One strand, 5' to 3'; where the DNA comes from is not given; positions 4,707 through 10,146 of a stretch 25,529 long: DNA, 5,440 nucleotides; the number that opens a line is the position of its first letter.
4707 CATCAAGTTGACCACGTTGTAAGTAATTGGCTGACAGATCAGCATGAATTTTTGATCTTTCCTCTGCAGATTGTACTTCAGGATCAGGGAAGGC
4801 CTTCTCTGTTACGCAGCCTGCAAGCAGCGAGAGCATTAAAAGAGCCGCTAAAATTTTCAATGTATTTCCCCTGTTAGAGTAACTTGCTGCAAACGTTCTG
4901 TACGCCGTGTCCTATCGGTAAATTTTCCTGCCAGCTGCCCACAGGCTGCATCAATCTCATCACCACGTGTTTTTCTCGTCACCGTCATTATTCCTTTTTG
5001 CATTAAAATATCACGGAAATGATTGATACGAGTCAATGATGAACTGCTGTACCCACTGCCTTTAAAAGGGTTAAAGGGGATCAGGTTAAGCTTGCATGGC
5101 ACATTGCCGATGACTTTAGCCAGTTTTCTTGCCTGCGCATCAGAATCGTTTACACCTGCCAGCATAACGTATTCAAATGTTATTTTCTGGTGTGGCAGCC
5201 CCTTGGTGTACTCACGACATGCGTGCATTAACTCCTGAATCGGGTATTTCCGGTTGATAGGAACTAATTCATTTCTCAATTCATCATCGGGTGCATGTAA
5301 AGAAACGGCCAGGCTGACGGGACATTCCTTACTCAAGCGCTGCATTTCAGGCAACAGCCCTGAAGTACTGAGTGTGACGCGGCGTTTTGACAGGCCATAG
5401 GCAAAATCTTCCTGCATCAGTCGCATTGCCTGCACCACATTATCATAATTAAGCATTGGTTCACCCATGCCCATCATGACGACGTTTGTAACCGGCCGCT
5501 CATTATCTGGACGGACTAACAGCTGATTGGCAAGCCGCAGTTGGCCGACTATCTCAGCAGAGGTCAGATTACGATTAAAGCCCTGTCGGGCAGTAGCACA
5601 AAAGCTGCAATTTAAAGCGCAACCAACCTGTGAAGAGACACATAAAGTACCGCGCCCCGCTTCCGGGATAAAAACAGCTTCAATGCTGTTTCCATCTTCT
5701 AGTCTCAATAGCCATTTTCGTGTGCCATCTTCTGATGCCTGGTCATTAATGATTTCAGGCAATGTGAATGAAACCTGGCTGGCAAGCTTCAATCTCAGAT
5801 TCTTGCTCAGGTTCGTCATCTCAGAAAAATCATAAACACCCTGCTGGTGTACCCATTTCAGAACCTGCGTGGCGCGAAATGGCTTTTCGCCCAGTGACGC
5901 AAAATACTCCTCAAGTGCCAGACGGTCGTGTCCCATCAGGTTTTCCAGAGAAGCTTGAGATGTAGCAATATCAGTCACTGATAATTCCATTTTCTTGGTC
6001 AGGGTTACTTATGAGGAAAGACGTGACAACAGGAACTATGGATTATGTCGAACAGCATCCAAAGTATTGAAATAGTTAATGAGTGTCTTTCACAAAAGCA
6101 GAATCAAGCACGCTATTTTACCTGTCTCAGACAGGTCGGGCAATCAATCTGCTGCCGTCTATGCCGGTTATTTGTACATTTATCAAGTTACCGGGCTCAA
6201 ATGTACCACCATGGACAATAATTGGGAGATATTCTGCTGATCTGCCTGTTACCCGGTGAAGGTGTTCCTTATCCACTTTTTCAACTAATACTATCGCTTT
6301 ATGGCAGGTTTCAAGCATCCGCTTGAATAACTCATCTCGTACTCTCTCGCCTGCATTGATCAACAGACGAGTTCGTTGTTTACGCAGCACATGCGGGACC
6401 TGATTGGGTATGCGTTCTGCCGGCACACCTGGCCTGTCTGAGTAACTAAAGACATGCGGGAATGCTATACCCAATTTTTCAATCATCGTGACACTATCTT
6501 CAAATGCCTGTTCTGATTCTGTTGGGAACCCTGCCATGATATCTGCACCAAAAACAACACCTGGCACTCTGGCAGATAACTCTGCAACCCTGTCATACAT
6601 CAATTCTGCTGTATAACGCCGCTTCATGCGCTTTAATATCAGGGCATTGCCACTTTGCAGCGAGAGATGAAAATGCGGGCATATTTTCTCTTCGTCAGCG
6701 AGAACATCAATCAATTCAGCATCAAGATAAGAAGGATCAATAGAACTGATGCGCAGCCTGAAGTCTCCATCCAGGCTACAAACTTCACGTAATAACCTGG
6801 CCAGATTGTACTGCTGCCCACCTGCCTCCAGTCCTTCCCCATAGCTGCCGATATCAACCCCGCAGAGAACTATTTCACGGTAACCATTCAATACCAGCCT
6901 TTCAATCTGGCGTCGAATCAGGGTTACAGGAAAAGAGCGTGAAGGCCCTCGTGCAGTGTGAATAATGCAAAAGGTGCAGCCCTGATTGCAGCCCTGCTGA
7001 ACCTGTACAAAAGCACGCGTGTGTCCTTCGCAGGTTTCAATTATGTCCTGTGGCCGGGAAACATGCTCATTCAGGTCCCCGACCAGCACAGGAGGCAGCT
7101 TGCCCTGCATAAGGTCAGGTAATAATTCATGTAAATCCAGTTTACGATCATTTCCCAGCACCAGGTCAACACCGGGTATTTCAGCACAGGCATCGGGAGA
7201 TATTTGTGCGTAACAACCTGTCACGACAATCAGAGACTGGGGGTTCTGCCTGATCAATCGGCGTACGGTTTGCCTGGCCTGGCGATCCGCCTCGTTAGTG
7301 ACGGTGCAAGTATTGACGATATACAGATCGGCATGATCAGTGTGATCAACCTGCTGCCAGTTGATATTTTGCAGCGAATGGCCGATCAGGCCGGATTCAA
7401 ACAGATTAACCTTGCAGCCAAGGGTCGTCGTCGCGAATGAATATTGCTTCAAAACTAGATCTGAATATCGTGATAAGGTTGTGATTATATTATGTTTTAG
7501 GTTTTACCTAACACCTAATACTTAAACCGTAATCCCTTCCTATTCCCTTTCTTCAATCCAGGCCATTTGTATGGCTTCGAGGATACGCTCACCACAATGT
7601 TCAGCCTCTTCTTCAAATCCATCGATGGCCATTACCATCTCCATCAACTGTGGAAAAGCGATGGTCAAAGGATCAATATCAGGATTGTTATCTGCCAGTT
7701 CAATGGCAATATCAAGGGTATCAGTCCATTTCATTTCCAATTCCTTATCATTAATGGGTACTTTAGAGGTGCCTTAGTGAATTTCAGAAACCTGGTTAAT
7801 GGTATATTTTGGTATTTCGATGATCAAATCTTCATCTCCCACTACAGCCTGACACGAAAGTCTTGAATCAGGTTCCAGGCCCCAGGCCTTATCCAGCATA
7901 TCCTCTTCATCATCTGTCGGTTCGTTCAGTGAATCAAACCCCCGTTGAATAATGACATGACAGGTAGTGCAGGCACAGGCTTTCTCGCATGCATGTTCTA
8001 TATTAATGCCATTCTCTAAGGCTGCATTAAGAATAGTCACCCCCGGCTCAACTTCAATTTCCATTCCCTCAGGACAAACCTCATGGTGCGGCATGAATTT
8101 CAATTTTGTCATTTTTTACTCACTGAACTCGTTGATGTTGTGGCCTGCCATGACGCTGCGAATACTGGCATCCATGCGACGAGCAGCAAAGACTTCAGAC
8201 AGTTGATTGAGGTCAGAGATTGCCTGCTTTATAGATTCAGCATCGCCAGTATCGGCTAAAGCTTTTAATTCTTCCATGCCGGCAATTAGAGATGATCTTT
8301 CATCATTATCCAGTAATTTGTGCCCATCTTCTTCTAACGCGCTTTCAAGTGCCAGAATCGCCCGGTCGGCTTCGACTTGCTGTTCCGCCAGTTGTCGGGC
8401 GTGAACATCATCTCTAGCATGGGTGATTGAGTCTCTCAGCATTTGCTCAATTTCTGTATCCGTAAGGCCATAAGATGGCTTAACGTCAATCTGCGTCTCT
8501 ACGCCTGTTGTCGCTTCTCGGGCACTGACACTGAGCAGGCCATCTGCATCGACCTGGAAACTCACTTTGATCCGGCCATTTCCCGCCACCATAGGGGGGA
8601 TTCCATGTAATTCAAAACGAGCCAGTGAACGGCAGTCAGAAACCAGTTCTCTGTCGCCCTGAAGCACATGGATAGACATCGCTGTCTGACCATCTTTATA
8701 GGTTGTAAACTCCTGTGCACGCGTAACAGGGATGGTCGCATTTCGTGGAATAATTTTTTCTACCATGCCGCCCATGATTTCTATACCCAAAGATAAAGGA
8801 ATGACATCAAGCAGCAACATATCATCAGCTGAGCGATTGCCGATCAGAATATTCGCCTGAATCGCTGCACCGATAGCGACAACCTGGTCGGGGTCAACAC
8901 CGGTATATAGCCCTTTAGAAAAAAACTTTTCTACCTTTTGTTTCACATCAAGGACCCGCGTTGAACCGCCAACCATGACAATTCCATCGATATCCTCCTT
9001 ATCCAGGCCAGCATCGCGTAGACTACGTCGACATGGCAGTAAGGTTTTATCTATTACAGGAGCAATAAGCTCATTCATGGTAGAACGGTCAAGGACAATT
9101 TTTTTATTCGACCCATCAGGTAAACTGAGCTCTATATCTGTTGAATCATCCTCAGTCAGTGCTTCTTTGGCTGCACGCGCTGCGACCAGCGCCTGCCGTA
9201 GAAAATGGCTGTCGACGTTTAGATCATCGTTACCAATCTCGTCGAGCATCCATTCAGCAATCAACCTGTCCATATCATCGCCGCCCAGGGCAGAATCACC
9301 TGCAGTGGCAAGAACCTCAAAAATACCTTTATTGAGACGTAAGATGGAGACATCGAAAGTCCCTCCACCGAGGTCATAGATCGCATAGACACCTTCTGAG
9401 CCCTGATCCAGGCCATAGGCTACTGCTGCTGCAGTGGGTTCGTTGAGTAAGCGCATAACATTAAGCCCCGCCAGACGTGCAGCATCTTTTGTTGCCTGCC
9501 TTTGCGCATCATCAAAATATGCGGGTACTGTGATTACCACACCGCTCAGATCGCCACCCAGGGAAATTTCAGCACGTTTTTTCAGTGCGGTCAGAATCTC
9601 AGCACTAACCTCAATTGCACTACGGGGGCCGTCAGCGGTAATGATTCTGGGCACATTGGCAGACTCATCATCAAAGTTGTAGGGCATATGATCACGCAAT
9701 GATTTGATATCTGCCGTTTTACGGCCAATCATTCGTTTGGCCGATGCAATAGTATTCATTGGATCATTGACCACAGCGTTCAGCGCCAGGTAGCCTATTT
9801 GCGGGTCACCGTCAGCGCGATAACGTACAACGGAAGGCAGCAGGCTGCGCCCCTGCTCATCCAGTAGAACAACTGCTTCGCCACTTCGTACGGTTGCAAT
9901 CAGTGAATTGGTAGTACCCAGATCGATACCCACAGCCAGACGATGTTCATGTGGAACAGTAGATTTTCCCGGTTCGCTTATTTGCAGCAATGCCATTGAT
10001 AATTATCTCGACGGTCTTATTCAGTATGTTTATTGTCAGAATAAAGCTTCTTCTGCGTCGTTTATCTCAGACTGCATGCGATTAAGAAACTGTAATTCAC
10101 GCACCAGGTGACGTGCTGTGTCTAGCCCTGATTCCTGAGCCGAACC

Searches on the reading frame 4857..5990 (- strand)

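Call 13: search_protein_families(library=pfam, proteins=[window:4857-5990:-], max_evalue=0.00001)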
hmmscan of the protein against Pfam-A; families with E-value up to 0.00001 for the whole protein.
window:4857-5990:- (377 aa): 2 families
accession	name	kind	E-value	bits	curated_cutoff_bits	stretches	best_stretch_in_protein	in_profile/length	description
PF21016.3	RlmN_N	-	1e-25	89.6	24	1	17-72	2-57/60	Ribosomal RNA large subunit methyltransferase N-terminal domain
PF04055.27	Radical_SAM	-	3e-20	73.5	29.5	1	119-286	2-161/166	Radical SAM superfamily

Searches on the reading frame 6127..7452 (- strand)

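Call 13: search_protein_families(library=pfam, proteins=[window:6127-7452:-], max_evalue=0.00001)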
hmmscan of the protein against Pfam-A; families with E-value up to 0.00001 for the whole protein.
window:6127-7452:- (441 aa): 2 families
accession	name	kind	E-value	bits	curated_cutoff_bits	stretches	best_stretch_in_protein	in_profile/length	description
PF00919.26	UPF0004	-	5e-25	87.8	27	1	6-100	2-98/98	Uncharacterized protein family UPF0004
PF04055.27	Radical_SAM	-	1.8e-21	77.4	29.5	1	150-322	2-164/166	Radical SAM superfamily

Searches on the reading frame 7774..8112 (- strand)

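Call 13: search_protein_families(library=pfam, proteins=[window:7774-8112:-], max_evalue=0.00001)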
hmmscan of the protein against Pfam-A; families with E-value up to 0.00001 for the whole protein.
window:7774-8112:- (112 aa): 1 family
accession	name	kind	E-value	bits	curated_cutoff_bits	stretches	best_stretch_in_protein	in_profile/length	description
PF00111.32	Fer2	-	6.6e-15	55.2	21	1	12-91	3-76/77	2Fe-2S iron-sulfur cluster binding domain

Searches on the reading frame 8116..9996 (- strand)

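Call 13: search_protein_families(library=pfam, proteins=[window:8116-9996:-], max_evalue=0.00001)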
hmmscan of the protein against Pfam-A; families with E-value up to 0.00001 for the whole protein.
window:8116-9996:- (626 aa): 2 families
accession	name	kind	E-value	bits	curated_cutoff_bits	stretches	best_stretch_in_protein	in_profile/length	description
PF00012.26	HSP70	-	7.7e-185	616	20.6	1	21-607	1-597/599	Hsp70 protein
PF06723.19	MreB_Mbl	-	9.8e-18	64.5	27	1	21-379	3-317/327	MreB/Mbl protein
